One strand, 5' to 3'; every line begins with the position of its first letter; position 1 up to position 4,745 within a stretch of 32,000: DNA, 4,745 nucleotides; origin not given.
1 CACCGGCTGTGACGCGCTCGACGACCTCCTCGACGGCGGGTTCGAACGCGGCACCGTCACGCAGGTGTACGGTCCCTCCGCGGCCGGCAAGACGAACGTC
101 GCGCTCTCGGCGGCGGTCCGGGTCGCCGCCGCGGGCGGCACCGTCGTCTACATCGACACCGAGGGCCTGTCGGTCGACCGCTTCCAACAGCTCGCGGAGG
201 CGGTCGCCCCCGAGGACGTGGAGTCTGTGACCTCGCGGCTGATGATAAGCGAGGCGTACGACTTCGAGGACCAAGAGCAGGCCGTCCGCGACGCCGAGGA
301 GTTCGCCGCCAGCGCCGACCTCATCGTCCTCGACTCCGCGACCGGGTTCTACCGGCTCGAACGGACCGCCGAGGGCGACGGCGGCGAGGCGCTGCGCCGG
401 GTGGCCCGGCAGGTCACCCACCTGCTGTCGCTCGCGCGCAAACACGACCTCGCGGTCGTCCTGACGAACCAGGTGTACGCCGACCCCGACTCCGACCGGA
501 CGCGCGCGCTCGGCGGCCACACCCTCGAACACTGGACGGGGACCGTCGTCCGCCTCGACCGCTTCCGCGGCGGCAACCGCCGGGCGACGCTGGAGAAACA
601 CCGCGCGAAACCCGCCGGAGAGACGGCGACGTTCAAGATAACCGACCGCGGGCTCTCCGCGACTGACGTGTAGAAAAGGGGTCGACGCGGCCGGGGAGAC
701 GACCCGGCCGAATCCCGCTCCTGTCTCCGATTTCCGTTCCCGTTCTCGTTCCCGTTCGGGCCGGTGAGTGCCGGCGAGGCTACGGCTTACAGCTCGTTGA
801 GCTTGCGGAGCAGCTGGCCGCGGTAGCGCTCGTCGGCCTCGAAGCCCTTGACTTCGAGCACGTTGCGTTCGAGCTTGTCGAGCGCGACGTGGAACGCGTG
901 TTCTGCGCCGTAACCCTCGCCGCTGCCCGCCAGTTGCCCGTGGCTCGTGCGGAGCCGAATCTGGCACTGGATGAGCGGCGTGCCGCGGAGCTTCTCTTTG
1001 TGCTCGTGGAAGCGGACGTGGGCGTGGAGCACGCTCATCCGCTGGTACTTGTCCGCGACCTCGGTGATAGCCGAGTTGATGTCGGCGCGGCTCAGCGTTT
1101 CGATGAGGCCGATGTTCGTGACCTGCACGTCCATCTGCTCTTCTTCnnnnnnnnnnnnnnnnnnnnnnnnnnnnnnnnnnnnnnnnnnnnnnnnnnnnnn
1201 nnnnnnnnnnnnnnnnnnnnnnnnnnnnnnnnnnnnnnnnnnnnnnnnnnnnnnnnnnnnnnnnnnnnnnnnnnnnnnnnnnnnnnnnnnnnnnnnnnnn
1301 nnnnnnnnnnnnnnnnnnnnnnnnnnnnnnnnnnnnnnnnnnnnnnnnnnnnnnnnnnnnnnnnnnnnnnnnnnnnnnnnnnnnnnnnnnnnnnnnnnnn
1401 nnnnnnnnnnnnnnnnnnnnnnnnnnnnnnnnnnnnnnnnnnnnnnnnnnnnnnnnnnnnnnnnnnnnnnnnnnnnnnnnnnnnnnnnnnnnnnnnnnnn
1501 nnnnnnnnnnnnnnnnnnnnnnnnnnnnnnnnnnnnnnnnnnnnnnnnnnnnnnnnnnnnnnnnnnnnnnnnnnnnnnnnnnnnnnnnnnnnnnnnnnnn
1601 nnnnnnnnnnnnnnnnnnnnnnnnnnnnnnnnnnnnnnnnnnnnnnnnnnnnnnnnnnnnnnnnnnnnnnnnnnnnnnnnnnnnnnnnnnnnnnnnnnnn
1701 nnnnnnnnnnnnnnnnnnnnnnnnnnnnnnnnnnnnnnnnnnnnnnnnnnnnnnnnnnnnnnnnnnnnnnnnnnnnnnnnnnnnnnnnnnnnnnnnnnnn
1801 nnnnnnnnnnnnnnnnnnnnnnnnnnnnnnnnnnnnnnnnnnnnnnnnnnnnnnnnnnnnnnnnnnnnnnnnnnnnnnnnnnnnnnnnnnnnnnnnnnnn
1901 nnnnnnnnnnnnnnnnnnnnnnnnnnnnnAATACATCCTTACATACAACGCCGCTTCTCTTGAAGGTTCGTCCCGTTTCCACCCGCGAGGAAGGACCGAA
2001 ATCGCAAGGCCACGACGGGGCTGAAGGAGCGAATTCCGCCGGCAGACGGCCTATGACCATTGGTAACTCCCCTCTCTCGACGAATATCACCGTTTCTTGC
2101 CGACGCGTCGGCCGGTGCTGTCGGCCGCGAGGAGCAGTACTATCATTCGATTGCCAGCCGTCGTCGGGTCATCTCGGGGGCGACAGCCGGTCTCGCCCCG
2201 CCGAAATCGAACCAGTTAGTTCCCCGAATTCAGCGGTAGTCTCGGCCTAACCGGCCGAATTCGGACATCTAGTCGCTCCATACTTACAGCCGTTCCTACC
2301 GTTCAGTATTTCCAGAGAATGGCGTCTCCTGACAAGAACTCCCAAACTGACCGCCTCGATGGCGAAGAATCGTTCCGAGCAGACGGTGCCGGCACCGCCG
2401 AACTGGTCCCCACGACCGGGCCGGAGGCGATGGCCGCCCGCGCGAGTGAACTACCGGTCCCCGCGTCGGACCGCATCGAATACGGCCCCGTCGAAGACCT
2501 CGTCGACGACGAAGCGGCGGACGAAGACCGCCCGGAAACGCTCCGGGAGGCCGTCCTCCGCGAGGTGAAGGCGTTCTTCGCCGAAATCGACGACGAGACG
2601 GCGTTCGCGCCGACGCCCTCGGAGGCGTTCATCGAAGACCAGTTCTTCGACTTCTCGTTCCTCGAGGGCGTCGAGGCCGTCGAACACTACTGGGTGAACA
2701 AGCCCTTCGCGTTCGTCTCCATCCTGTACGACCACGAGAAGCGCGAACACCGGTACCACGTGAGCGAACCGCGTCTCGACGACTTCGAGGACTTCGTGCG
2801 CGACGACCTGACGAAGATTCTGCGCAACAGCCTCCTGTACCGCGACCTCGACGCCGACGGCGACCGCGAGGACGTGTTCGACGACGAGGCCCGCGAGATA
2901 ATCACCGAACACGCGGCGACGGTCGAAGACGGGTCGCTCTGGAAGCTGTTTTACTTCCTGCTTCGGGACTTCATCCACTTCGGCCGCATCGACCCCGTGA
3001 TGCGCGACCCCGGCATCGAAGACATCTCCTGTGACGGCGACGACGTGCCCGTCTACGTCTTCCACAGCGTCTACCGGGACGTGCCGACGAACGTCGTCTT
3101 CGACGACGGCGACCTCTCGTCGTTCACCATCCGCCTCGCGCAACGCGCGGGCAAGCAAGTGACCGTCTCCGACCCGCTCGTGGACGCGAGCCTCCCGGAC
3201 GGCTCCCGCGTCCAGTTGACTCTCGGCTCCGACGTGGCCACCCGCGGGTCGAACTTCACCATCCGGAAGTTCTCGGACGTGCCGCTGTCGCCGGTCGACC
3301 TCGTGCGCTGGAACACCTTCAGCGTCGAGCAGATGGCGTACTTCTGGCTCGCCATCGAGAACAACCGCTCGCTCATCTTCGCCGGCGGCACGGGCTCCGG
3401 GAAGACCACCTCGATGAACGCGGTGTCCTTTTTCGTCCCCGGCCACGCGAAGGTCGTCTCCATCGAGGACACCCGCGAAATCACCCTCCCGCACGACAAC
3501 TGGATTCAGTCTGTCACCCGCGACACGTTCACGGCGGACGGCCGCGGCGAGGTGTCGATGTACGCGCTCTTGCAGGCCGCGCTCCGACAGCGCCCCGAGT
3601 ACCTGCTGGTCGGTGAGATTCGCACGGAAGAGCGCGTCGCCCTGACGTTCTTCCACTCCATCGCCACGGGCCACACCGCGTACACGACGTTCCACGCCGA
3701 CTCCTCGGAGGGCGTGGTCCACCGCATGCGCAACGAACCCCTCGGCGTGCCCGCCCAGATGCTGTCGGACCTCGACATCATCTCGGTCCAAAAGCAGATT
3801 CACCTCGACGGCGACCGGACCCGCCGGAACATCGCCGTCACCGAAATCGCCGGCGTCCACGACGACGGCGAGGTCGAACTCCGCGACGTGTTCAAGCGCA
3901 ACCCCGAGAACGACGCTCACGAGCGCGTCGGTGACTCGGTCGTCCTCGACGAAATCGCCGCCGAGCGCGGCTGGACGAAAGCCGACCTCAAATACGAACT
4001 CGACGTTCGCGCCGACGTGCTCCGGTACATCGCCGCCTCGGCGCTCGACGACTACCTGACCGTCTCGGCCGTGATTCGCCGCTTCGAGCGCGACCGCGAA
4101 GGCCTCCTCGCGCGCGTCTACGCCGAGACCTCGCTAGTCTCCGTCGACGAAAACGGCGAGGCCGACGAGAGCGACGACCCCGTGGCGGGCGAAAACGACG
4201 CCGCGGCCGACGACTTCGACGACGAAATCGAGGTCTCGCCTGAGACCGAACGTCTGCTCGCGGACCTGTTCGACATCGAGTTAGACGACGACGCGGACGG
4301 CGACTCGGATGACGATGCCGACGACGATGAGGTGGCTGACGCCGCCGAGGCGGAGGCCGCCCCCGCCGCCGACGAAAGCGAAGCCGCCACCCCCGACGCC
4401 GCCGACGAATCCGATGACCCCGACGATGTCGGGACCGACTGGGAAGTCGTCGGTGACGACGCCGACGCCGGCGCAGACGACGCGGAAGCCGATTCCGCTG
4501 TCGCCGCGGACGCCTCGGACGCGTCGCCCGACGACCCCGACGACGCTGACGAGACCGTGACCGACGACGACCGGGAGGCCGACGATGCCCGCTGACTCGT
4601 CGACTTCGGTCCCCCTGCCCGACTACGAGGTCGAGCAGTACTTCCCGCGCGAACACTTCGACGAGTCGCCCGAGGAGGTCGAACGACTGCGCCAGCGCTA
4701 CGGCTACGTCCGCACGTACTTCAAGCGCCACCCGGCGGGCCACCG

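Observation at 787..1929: Fusion of four CBS domains to an HPF/RaiA-like ribosome-hibernation fold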

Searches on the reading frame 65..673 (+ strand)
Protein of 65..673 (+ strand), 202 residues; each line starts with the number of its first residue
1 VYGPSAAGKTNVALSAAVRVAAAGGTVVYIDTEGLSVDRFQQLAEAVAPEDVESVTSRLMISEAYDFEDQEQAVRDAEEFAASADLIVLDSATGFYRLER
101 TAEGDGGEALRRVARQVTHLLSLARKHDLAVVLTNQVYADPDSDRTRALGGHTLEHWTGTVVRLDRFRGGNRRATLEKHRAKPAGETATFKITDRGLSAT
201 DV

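Call 27: search_protein_families(library=pfam, proteins=[window:65-673:+], max_evalue=0.001)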
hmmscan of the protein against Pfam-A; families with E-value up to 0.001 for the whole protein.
window:65-673:+ (202 aa): 5 families
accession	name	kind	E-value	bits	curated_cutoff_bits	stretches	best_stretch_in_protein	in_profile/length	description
PF08423.17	Rad51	-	3.5e-22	79.3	22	1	2-198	32-242/244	Rad51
PF13481.12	AAA_25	-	8.7e-10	39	27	1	2-136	39-189/195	AAA domain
PF00154.27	RecA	-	1.4e-06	28.5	27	1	1-137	57-188/262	recA bacterial DNA recombination protein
PF05707.18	Zot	-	2.8e-06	27.4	20.3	1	2-139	6-129/197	Zonular occludens toxin (Zot)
PF13479.12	AAA_24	-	6.3e-06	26.6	27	1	1-99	7-80/195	AAA domain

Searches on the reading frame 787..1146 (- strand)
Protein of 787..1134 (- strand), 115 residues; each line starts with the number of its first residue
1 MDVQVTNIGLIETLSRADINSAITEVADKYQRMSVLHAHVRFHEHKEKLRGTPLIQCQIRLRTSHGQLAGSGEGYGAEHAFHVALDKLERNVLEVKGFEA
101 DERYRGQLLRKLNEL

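Call 3: search_protein_families(library=pfam, proteins=[window:787-1134:-], max_evalue=10)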
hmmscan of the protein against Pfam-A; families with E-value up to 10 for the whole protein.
window:787-1134:- (115 aa): 1 family
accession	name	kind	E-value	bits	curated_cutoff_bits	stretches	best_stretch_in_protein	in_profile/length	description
PF02482.25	Ribosomal_S30AE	-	0.00032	21.8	23.7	1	19-96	14-84/88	Sigma 54 modulation protein / S30EA ribosomal protein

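Call 4: search_protein_families(library=ncbifam, proteins=[window:787-1134:-], max_evalue=10)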
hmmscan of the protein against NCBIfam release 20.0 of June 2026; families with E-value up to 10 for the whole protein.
window:787-1134:- (115 aa): 2 families
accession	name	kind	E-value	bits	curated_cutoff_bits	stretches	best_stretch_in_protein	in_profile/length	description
TIGR00741.1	yfiA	equivalog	0.062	13.8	40.9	1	19-96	20-92/102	ribosome hibernation-promoting factor, HPF/YfiA family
NF041349.1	XopI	equivalog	0.16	10.8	800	1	11-83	269-338/453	type III secretion system effector F-box protein XopI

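Call 31: search_solved_structures(query=A2, max_evalue=10, show_alignments=0)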
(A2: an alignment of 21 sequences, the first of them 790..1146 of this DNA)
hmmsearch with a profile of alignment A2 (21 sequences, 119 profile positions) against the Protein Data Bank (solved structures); distinct sequences matched with E-value up to 10: 22.
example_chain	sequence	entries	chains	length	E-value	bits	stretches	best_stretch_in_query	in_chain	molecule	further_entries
9sr9_H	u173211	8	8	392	8.1e-41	141.9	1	2-116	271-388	Dehydrogenase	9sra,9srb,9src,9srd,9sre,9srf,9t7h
9l96_a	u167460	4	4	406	2.6e-39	137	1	6-104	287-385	CBS domain-containing protein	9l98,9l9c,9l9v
6q2z_A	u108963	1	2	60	0.057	16.5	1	62-103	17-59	UPF0339 family protein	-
1c9y_A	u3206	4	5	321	0.17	15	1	8-58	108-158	ORNITHINE CARBAMOYLTRANSFERASE | ORNITHINE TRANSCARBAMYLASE | PROTEIN (ORNITHINE TRANSCARBAMOYLASE)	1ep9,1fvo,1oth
1fb5_A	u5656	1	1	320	0.22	14.6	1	8-58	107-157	ORNITHINE TRANSCARBAMOYLASE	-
5i01_A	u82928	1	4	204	0.26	14.4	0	61-94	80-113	Phosphoheptose isomerase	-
5fdu_1x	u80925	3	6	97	0.45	13.7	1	60-100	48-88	Ribosome-associated inhibitor A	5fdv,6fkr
2k7i_A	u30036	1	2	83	0.49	13.5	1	62-96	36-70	UPF0339 protein Atu0232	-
4is2_A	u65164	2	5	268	0.5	13.5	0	17-41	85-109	Bile acid 3-alpha hydroxysteroid dehydrogenase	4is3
12dq_1y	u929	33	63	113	0.53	13.4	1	61-100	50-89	Ribosome-associated inhibitor A | Protein yfiA | Protein Y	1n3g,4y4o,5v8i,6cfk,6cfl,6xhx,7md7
1l4s_A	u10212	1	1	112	0.53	13.4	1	61-100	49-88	Protein yfiA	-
4v4g_Aa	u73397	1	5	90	0.6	13.2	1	60-99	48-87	protein Y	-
2ycn_A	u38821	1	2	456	0.67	13.1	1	23-68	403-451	TYROSINE PHENOL-LYASE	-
2yhk_A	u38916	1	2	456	0.68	13.1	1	23-68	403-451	TYROSINE PHENOL-LYASE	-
3bid_A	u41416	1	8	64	0.69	13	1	62-93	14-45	UPF0339 protein NMB1088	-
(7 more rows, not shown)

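Call 48: predict_structure(alignment_id=A3)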
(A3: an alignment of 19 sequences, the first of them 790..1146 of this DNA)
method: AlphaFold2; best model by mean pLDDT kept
length: 119 residues; sequences in the alignment: 19
mean_pLDDT: 85.5   pTM: 0.75
mean pLDDT of the five models: 85.5, 82.6, 81.4, 80.8, 73.8
residues with pLDDT >= 90: 52; 70-90: 62; 50-70: 3; < 50: 2
segments of 3 or more residues with pLDDT < 50: none
pLDDT, mean of each block of 10 residues (from residue 1): 69 78 90 83 92 91 91 93 94 90 75 78
secondary structure, 60 per line:
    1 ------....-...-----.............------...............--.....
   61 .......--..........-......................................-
elements in order: E7-10 H20-32 E39-53 E56-67 E70-79 H81-118

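Call 53: fold_search(model_id=the predicted structure, library=pdb)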
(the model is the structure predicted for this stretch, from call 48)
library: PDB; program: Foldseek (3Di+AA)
matches with E <= 10: 890; with E <= 0.001: 24
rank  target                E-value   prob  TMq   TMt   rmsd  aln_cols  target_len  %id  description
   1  5mmj_y                5.8e-06  1.00  0.64  0.65   3.4       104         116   18  Structure of the small subunit of the chloroplast ribosome (released 2017-01-11)
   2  4v8i_AY               2.7e-05  1.00  0.53  0.64   3.5        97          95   14  Crystal structure of YfiA bound to the 70S ribosome. (released 2014-07-09)
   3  6eri_BV               2.8e-05  1.00  0.65  0.72   3.3       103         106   16  Structure of the chloroplast ribosome with chl-RRF and hibernation-promoting factor (released 2018-04-18)
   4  8whx_w                4.4e-05  1.00  0.52  0.50   4.2        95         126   23  Cryo- EM structure of Mycobacterium smegmatis 70S ribosome and RafH. (released 2024-02-28)
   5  4y4o_2y               5.0e-05  1.00  0.58  0.69   3.6       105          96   15  Crystal structure of the Thermus thermophilus 70S ribosome with rRNA modifications and bound to protein Y (YfiA) at 2 (released 2015-03-18)
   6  6h4n_x                5.3e-05  1.00  0.61  0.74   3.5       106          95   18  Structure of a hibernating 100S ribosome reveals an inactive conformation of the ribosomal protein S1 - 70S Hibernatin (released 2018-09-05)
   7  8wi7_w                6.1e-05  1.00  0.55  0.28   4.2        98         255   22  Cryo- EM structure of Mycobacterium smegmatis 70S ribosome, bS1 and RafH. (released 2024-02-28)
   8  7m4z_v                7.8e-05  1.00  0.57  0.65   3.9       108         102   20  A. baumannii Ribosome-Eravacycline complex: hpf-bound 70S (released 2021-05-19)
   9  4y4o_1y               8.3e-05  1.00  0.55  0.66   3.5       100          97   14  Crystal structure of the Thermus thermophilus 70S ribosome with rRNA modifications and bound to protein Y (YfiA) at 2 (released 2015-03-18)
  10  4v8i_CY               9.4e-05  1.00  0.51  0.63   3.5        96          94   16  Crystal structure of YfiA bound to the 70S ribosome. (released 2014-07-09)
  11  1imu_MODEL_1_A        1.5e-04  1.00  0.53  0.57   4.1        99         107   17  Solution Structure of HI0257, a Ribosome Binding Protein (released 2001-10-03)
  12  4hei_A                1.9e-04  1.00  0.53  0.67   3.5       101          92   16  2A X-RAY STRUCTURE OF HPF from VIBRIO CHOLERAE (released 2012-10-24)
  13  8rd8_D                2.0e-04  1.00  0.65  0.72   3.3       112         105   14  Cryo-EM structure of P. urativorans 70S ribosome in complex with hibernation factors Balon and RaiA (structure 1). (released 2024-02-21)
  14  8uu7_w                2.0e-04  1.00  0.56  0.65   3.6       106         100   15  Cryo-EM structure of the Listeria innocua 70S ribosome in complex with HflXr, HPF, and E-site tRNA (structure II-B) (released 2024-02-28)
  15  5zep_x                2.3e-04  1.00  0.54  0.63   3.8       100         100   15  M. smegmatis hibernating state 70S ribosome structure (released 2018-09-26)
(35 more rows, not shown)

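Call 59: search_protein_families(library=pfam, alignment_id=A3, max_evalue=0.01)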
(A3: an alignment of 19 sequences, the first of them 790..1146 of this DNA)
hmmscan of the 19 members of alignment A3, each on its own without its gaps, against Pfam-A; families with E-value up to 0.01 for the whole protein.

A. member 1, window:790-1146:- (119 aa): 1 family
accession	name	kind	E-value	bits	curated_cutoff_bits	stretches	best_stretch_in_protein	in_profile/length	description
PF02482.25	Ribosomal_S30AE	-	0.00032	21.8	23.7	1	23-100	14-84/88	Sigma 54 modulation protein / S30EA ribosomal protein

B. families by the number of members that match (of 19 scanned): 2 families
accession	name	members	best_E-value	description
PF02482.25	Ribosomal_S30AE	19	3.5e-05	Sigma 54 modulation protein / S30EA ribosomal protein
PF21381.2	MCLN_ECD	1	0.0097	Mucolipin, extracytosolic domain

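Call 64: search_protein_representatives(alignment_id=A3)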
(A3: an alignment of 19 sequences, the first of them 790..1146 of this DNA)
Query: 19 sequences, 119 profile positions. Proteins with E-value up to 0.001 (for the whole library): 124; up to 1e-10: 46; up to 1e-30: 8. The best 124 are listed.
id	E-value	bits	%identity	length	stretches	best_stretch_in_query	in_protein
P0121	5.7e-60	216.5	-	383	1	2-119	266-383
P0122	1.4e-55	202.4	-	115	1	5-119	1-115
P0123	8.0e-44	164.4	-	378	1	2-119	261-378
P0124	1.5e-42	160.3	-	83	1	37-119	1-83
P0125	1.6e-39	150.6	-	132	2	46-119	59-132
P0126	1.3e-33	131.5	-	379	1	1-106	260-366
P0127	1.6e-32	128.0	-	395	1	2-117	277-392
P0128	1.4e-31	124.9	-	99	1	55-119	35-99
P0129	1.7e-27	111.7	-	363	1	1-103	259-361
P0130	6.4e-27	109.9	-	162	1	1-103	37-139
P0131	8.7e-27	109.4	-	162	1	52-119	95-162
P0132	1.7e-26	108.5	-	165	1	4-117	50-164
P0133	6.2e-25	103.5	-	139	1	3-104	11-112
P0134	8.3e-24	99.8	-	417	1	1-101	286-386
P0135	1.1e-23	99.5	-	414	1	2-101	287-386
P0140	2.6e-20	88.5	-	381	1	6-111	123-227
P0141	3.4e-20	88.2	-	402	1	2-101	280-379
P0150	2.4e-17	79.0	-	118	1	8-107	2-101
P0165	3.3e-11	59.2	-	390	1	3-108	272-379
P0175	3.7e-09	52.6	-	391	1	12-117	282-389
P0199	3.5e-06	43.0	-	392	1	2-98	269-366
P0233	2.7e-04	36.9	-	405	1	23-115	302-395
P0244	1.0e-03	35.0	-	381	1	15-107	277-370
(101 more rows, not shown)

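Call 66: search_protein_families(library=pfam, proteins=[P0127, P0134, P0141, P0165, P0175, P0199, P0233, P0244, P0140, P0150], max_evalue=0.01)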
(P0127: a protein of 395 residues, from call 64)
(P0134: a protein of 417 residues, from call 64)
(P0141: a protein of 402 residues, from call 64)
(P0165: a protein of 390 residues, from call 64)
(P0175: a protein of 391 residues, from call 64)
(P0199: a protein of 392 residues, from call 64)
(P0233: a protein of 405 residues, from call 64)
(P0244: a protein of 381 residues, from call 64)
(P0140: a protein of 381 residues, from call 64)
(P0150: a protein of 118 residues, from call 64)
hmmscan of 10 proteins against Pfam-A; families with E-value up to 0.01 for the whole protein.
P0127 (395 aa): 1 family
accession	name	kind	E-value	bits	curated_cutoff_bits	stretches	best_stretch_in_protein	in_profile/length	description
PF00571.33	CBS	-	3.5e-39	133.3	24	3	219-272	2-55/57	CBS domain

P0134 (417 aa): 1 family
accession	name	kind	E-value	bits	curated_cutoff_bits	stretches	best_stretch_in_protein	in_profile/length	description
PF00571.33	CBS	-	1.4e-38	131.4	24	3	226-281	1-55/57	CBS domain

P0141 (402 aa): 1 family
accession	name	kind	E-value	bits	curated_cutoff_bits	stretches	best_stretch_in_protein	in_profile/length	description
PF00571.33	CBS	-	7.9e-34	116.2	24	4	124-179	1-55/57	CBS domain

P0165 (390 aa): 2 families
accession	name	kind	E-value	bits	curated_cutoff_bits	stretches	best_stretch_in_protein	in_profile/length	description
PF00571.33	CBS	-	5.6e-34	116.7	24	3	134-188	1-55/57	CBS domain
PF02482.25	Ribosomal_S30AE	-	0.0019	19.3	23.7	1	276-372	1-85/88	Sigma 54 modulation protein / S30EA ribosomal protein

P0175 (391 aa): 1 family
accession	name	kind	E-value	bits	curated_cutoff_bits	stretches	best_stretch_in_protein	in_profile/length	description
PF00571.33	CBS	-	2.9e-44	149.6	24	4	132-184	1-53/57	CBS domain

P0199 (392 aa): 1 family
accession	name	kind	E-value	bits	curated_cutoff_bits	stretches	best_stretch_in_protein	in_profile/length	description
PF00571.33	CBS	-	3e-38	130.4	24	4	68-121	1-56/57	CBS domain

P0233 (405 aa): 2 families
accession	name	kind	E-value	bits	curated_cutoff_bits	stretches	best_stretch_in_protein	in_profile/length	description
PF00571.33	CBS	-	1.4e-46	157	24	3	220-270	2-53/57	CBS domain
PF02482.25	Ribosomal_S30AE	-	0.0024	19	23.7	1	291-382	7-86/88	Sigma 54 modulation protein / S30EA ribosomal protein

P0244 (381 aa): 2 families
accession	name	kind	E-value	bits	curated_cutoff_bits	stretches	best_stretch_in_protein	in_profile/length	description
PF00571.33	CBS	-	8.3e-44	148.1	24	4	207-262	1-56/57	CBS domain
PF14827.12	dCache_3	-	0.0032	17.5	25.7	0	162-229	126-194/239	Double sensory domain of two-component sensor kinase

P0140 (381 aa): 2 families
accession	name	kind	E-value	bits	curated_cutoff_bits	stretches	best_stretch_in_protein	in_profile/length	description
PF01715.23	IPPT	-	2.6e-36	126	23.6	1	204-358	84-243/243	IPP transferase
PF00571.33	CBS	-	3.8e-09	37.2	24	1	58-112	1-55/57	CBS domain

P0150 (118 aa): 0 families

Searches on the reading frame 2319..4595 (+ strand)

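Call 27: search_protein_families(library=pfam, proteins=[window:2319-4595:+], max_evalue=0.001)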
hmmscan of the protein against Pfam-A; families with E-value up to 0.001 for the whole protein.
window:2319-4595:+ (758 aa): 3 families
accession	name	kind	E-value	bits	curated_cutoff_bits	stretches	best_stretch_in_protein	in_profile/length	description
PF00437.27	T2SSE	-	1.7e-31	109.7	24.9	1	279-495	59-279/370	Type II/IV secretion system protein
PF23989.1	PilB3_C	-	1.1e-08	35.6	27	1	538-608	8-78/83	PilB3-like, C-terminal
PF23990.1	PilB3_N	-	2.4e-08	34.4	27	1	114-151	63-100/101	PilB3-like, N-terminal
